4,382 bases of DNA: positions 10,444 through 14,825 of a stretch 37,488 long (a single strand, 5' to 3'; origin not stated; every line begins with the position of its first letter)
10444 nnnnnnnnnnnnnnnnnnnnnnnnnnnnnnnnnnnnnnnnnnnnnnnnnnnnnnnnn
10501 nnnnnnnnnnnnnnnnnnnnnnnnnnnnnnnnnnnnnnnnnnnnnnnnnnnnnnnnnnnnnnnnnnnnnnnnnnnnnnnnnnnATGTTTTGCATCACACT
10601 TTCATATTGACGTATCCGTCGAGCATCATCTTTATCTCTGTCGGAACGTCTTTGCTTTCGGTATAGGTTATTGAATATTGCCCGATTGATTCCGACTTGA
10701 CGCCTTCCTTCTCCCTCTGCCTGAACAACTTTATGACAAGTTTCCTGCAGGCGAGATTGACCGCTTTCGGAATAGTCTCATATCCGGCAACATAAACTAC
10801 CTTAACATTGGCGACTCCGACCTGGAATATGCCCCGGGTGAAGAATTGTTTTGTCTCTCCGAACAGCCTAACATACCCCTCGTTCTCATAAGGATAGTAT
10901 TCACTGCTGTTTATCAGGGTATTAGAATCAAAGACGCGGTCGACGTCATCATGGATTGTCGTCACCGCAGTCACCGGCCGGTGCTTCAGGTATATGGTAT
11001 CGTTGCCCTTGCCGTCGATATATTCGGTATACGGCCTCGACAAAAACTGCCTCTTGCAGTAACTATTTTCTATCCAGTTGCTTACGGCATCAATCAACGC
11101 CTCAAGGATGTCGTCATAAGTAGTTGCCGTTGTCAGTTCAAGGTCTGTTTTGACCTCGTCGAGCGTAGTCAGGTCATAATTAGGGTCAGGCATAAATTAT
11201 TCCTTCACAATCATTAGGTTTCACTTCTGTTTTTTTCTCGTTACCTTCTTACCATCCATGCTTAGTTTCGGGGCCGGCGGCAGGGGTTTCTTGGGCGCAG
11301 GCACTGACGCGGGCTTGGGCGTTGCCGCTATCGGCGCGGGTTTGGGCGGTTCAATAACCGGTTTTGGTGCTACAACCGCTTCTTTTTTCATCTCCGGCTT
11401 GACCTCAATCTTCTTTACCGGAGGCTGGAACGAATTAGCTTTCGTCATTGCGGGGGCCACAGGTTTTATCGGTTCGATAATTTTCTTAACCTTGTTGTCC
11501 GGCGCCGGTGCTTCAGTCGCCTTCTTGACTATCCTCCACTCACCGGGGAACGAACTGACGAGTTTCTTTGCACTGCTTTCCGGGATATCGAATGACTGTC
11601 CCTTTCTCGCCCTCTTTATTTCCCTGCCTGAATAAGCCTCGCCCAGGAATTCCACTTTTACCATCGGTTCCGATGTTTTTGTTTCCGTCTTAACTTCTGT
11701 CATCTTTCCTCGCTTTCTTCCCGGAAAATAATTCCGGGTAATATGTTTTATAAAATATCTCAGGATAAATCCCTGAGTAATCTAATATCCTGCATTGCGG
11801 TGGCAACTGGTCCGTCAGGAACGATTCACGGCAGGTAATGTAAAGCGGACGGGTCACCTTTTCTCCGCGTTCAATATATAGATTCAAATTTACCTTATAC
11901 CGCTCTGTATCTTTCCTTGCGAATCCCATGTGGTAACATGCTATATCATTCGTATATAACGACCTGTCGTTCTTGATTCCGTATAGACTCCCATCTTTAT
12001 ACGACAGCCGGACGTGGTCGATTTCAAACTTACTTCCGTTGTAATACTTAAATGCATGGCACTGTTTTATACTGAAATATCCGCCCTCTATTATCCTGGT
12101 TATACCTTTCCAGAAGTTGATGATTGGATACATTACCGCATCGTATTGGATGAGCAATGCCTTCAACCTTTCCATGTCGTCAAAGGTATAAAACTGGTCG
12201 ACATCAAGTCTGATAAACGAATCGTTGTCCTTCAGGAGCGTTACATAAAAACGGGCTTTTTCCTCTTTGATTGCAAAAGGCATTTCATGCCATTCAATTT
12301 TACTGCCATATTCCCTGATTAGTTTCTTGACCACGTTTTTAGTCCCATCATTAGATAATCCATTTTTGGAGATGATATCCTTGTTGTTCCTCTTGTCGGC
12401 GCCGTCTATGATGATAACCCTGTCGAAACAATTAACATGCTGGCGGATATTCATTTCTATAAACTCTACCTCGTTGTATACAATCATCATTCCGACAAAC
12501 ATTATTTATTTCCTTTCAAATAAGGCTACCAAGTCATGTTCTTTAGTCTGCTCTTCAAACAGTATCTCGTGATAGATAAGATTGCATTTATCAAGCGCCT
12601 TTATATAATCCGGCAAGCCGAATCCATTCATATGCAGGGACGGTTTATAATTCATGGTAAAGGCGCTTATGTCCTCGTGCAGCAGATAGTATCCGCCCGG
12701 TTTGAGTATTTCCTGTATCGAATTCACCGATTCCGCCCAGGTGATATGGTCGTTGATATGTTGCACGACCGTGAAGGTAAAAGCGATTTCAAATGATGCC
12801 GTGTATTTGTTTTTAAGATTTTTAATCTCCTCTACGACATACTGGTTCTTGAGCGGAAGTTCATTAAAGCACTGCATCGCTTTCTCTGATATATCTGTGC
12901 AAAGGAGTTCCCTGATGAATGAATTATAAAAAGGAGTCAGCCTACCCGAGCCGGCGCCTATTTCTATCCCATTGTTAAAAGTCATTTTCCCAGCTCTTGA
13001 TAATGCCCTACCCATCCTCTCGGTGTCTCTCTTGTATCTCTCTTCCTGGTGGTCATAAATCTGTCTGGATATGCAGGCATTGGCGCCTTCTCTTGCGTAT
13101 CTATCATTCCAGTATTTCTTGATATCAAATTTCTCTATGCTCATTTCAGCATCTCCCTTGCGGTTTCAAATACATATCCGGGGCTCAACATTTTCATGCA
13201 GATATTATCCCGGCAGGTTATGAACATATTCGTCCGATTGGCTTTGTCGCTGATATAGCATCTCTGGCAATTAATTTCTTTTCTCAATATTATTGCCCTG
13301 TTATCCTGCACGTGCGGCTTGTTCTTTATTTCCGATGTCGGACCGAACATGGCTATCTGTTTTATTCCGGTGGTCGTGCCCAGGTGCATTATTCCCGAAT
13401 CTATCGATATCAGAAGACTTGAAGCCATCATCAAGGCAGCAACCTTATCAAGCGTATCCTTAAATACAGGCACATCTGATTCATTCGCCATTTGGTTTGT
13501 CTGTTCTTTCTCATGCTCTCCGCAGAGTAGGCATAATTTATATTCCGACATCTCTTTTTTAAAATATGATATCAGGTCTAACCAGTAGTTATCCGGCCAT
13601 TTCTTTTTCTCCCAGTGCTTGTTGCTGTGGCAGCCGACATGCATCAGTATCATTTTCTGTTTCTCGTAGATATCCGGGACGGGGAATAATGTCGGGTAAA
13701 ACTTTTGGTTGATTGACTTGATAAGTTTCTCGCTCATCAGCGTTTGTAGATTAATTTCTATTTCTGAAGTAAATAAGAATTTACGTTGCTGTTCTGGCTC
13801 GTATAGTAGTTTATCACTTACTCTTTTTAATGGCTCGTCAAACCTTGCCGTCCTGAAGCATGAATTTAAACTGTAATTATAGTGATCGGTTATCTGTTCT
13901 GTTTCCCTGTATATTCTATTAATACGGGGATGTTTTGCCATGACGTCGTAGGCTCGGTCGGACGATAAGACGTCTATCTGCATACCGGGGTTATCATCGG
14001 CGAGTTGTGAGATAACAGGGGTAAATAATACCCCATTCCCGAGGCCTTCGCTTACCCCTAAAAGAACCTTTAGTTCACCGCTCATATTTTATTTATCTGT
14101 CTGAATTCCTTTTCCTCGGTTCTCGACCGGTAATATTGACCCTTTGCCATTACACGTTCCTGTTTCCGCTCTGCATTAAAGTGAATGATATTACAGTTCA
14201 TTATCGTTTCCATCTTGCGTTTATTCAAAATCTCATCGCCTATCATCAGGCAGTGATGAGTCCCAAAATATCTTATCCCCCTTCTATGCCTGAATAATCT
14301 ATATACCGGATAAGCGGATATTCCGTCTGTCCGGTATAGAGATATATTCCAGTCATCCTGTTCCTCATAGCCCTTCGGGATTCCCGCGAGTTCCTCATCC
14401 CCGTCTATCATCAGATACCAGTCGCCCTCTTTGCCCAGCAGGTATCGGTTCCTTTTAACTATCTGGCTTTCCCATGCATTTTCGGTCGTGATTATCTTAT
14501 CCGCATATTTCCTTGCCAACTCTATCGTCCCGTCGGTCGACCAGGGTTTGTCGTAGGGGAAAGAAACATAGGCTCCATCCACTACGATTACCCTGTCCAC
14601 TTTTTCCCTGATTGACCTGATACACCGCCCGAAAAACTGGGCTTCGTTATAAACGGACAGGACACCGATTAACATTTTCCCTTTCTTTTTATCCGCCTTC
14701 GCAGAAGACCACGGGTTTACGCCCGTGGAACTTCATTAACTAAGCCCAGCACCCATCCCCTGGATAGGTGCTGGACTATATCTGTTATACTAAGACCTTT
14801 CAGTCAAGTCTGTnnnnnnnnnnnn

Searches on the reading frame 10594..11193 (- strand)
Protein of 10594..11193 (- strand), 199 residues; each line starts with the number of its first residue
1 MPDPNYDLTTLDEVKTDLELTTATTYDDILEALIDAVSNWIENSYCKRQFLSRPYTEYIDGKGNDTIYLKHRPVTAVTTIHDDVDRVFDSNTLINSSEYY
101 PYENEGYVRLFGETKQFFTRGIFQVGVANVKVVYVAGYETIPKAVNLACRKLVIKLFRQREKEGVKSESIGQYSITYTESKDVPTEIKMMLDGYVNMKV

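Call 18: search_protein_families(library=pfam, proteins=[window:10594-11193:-], max_evalue=0.01)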
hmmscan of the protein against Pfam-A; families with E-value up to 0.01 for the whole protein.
window:10594-11193:- (199 aa): 2 families
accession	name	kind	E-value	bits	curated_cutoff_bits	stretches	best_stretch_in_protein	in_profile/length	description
PF05135.19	Phage_connect_1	-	5.3e-11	43.2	21.2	2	9-78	2-58/101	Phage gp6-like head-tail connector protein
PF24163.2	HCP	-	0.00089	19.9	27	1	22-194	15-166/169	Head completion protein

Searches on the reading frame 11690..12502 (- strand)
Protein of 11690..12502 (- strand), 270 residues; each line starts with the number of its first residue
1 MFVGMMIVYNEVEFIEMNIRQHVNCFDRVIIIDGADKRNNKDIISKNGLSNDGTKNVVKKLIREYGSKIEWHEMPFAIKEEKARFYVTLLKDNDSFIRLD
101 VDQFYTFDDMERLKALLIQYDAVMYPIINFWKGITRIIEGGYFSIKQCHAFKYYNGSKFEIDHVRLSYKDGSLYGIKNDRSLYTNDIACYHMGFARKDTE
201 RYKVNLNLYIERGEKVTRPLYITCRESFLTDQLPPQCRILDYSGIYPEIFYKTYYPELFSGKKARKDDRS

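Call 17: search_protein_families(library=pfam, proteins=[window:11690-12502:-], max_evalue=0.01)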
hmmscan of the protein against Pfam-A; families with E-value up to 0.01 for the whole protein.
window:11690-12502:- (270 aa): 0 families

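Call 56: search_protein_families(library=phrogs, proteins=[window:11690-12502:-], max_evalue=0.001)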
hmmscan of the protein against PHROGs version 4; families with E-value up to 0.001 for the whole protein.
window:11690-12502:- (270 aa): 0 families

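Call 89: search_dna_similar(query=window:11690-12502:-, collection=phages, mode=protein, max_rows=15, max_evalue=0.001)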
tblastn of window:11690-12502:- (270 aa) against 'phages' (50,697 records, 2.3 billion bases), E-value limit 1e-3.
No match.

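Call 92: search_solved_structures(query=window:11690-12502:-, max_evalue=1)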
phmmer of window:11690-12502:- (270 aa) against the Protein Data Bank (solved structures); distinct sequences matched with E-value up to 1: 0.

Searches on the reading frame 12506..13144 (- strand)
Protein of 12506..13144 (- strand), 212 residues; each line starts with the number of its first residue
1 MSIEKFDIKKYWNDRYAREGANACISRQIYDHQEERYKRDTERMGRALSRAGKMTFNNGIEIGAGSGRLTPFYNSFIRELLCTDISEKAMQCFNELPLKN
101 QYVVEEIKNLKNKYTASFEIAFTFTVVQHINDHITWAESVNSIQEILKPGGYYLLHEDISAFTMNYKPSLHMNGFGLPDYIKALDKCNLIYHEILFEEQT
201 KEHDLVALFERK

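Call 18: search_protein_families(library=pfam, proteins=[window:12506-13144:-], max_evalue=0.01)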
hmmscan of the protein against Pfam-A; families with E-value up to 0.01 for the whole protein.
window:12506-13144:- (212 aa): 6 families
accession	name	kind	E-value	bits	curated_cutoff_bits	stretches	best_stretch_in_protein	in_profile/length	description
PF08241.18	Methyltransf_11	-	4.5e-09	37.3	21.2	1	61-154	2-94/95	Methyltransferase domain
PF08242.18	Methyltransf_12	-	6.1e-08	33.7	30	1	60-152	1-97/98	Methyltransferase domain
PF13649.12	Methyltransf_25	-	7.4e-07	30.2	27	1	61-151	3-97/97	Methyltransferase domain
PF13489.12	Methyltransf_23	-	1.3e-06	28.7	27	1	41-157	6-118/164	Methyltransferase domain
PF13847.12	Methyltransf_31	-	0.0028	17.8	27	1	60-155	8-109/145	Methyltransferase domain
PF05219.18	DREV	-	0.0049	16.5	26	0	58-142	97-176/265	DREV methyltransferase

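Call 56: search_protein_families(library=phrogs, proteins=[window:12506-13144:-], max_evalue=0.001)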
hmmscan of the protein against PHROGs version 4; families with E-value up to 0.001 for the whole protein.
window:12506-13144:- (212 aa): 0 families

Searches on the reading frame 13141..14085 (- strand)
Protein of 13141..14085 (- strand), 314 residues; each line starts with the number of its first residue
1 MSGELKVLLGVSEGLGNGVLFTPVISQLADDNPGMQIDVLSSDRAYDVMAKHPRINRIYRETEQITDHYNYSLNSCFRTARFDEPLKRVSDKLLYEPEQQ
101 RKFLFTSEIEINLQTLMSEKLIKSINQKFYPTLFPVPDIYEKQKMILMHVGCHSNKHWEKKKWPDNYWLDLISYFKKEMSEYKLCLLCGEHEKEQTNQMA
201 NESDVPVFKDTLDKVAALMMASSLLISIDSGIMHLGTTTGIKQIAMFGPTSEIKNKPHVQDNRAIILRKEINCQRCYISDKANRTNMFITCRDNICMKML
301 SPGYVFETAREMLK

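Call 17: search_protein_families(library=pfam, proteins=[window:13141-14085:-], max_evalue=0.01)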
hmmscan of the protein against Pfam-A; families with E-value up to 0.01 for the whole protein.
window:13141-14085:- (314 aa): 1 family
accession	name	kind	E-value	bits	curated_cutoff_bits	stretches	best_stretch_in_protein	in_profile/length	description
PF01075.23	Glyco_transf_9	-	3.1e-17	63.2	22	1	104-277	71-237/247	Glycosyltransferase family 9 (heptosyltransferase)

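Call 56: search_protein_families(library=phrogs, proteins=[window:13141-14085:-], max_evalue=0.001)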
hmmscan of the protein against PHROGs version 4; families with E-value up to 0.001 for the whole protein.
window:13141-14085:- (314 aa): 0 families

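Call 84: search_dna_similar(query=window:13141-14085:-, collection=phages, mode=protein, max_rows=15, max_evalue=0.00001)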
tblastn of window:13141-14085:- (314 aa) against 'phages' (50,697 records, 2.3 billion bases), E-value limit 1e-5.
No match.

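Call 95: search_solved_structures(query=window:13141-14085:-, max_evalue=0.001)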
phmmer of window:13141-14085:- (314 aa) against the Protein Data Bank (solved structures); distinct sequences matched with E-value up to 0.001: 4.
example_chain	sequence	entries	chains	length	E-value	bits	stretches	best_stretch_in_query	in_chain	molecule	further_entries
3tov_A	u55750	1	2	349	3.7e-07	32.9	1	157-258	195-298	Glycosyl transferase family 9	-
2gt1_A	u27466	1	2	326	6.4e-06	28.8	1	159-251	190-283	Lipopolysaccharide heptosyltransferase-1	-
6dfe_A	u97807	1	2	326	6.4e-06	28.8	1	159-251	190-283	ADP-heptose--LPS heptosyltransferase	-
2h1f_A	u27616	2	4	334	6.5e-06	28.8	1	159-251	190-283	Lipopolysaccharide heptosyltransferase-1 | Lipopolysaccharide heptosyltransferase 1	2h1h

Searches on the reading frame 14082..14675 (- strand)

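Call 18: search_protein_families(library=pfam, proteins=[window:14082-14675:-], max_evalue=0.01)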
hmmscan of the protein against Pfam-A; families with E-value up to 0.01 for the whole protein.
window:14082-14675:- (197 aa): 1 family
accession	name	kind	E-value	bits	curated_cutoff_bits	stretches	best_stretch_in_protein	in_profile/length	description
PF00535.33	Glycos_transf_2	-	2.3e-06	28.1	23.3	1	6-97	4-92/168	Glycosyl transferase family 2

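Call 56: search_protein_families(library=phrogs, proteins=[window:14082-14675:-], max_evalue=0.001)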
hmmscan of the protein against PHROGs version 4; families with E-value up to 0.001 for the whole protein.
window:14082-14675:- (197 aa): 1 family
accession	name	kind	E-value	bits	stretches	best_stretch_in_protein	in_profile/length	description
phrog_7009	-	moron, auxiliary metabolic gene and host takeover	1.7e-06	28.7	1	2-101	3-120/242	glycosyltransferase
